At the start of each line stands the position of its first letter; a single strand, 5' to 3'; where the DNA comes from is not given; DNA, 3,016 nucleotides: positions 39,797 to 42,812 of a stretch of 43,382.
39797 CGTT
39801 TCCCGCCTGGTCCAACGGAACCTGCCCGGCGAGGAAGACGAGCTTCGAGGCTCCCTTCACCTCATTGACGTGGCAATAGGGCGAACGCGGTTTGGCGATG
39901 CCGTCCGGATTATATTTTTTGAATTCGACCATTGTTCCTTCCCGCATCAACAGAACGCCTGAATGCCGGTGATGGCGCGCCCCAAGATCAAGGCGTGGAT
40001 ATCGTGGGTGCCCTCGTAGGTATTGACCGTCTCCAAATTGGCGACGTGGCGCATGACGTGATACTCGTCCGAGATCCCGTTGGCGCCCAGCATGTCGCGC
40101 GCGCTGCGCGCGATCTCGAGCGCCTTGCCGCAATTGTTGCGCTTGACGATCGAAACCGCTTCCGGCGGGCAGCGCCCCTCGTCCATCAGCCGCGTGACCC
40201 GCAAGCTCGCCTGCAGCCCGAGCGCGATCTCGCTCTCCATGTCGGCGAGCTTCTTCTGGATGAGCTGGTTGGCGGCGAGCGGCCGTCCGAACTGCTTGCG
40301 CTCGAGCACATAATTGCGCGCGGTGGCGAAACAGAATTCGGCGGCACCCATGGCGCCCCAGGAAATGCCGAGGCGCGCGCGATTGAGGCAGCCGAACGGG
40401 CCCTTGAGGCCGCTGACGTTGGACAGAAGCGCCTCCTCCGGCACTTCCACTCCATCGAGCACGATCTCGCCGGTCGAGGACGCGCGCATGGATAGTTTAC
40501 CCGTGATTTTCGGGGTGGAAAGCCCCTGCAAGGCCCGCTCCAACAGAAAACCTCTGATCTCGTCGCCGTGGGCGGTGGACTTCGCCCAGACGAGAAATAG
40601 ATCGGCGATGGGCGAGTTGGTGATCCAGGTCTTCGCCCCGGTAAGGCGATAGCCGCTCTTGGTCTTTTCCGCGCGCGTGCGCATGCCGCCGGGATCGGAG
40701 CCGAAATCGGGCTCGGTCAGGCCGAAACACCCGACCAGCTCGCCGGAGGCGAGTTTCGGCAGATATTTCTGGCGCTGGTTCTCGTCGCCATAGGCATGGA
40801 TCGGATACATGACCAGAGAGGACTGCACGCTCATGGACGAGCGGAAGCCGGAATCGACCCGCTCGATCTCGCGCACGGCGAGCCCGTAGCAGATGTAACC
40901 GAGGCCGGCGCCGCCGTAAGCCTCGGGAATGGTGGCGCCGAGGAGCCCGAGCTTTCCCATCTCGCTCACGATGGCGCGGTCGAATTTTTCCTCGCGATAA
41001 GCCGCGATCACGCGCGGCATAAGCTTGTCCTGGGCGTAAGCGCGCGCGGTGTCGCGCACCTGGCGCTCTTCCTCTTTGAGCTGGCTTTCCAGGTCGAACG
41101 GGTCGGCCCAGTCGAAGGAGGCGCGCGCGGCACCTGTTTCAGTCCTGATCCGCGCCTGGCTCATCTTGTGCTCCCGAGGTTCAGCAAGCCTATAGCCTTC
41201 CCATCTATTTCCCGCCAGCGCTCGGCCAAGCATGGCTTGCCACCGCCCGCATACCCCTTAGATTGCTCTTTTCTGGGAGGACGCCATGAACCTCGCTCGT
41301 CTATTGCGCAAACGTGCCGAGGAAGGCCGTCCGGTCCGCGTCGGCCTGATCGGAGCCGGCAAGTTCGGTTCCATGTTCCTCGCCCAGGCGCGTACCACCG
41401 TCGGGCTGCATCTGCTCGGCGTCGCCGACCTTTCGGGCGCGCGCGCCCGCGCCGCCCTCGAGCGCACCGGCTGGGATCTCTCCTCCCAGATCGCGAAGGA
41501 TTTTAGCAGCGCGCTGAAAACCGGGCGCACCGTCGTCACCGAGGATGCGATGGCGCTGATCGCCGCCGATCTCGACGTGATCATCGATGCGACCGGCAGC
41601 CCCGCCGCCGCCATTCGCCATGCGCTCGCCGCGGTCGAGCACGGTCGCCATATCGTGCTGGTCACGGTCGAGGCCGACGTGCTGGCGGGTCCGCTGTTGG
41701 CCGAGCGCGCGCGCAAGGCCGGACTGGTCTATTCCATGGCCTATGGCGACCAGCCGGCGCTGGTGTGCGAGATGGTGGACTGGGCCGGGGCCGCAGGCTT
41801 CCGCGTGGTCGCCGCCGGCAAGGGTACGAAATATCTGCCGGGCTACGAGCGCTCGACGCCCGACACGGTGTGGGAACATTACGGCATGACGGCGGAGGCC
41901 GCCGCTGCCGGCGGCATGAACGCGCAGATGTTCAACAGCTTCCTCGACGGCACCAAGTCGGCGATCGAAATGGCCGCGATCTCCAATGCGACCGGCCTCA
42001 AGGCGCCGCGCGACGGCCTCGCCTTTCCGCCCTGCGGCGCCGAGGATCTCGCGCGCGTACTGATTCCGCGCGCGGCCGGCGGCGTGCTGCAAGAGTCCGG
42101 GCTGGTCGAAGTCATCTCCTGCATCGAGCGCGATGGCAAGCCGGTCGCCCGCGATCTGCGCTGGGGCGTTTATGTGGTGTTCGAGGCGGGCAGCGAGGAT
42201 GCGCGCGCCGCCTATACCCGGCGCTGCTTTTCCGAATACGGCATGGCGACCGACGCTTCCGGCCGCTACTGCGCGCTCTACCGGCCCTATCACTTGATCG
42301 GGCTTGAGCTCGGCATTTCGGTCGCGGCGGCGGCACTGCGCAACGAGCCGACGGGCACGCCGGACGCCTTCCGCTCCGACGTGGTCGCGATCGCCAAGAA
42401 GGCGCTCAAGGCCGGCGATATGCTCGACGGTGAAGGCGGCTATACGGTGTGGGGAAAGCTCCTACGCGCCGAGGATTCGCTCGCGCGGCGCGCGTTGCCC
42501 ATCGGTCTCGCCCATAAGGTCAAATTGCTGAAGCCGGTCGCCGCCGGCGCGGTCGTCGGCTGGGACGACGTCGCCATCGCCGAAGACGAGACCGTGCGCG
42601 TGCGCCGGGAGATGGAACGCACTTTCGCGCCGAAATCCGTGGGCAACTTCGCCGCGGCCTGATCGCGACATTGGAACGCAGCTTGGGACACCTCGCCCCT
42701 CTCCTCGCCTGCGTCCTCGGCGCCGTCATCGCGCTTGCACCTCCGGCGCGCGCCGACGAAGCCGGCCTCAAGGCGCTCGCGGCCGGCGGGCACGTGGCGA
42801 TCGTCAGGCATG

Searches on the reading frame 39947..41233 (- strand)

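Call 113: search_protein_families(library=pfam, proteins=[window:39947-41233:-], max_evalue=0.00001)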
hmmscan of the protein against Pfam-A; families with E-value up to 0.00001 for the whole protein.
window:39947-41233:- (428 aa): 4 families
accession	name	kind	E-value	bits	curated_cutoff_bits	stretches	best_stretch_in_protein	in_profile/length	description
PF02771.21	Acyl-CoA_dh_N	-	4.1e-39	133.9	22.9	1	54-165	2-113/113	Acyl-CoA dehydrogenase, N-terminal domain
PF00441.29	Acyl-CoA_dh_1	-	2e-29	103.1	22.4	1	276-421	4-149/150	Acyl-CoA dehydrogenase, C-terminal domain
PF02770.24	Acyl-CoA_dh_M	-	5.3e-21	75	33.3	1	169-262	1-97/97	Acyl-CoA dehydrogenase, middle domain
PF08028.16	Acyl-CoA_dh_2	-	6.1e-08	33.5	22.7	1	289-409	2-132/134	Acyl-CoA dehydrogenase, C-terminal domain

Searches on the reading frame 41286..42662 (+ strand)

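Call 113: search_protein_families(library=pfam, proteins=[window:41286-42662:+], max_evalue=0.00001)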
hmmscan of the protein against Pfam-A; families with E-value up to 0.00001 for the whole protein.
window:41286-42662:+ (458 aa): 2 families
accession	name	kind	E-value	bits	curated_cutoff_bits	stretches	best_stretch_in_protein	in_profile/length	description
PF21135.2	DRL_cat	-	3.7e-56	190.1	27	1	154-342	1-164/164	Oxidoreductase DRL, catalytic domain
PF03447.22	NAD_binding_3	-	4.6e-06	27.8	24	0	37-144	19-108/116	Homoserine dehydrogenase, NAD binding domain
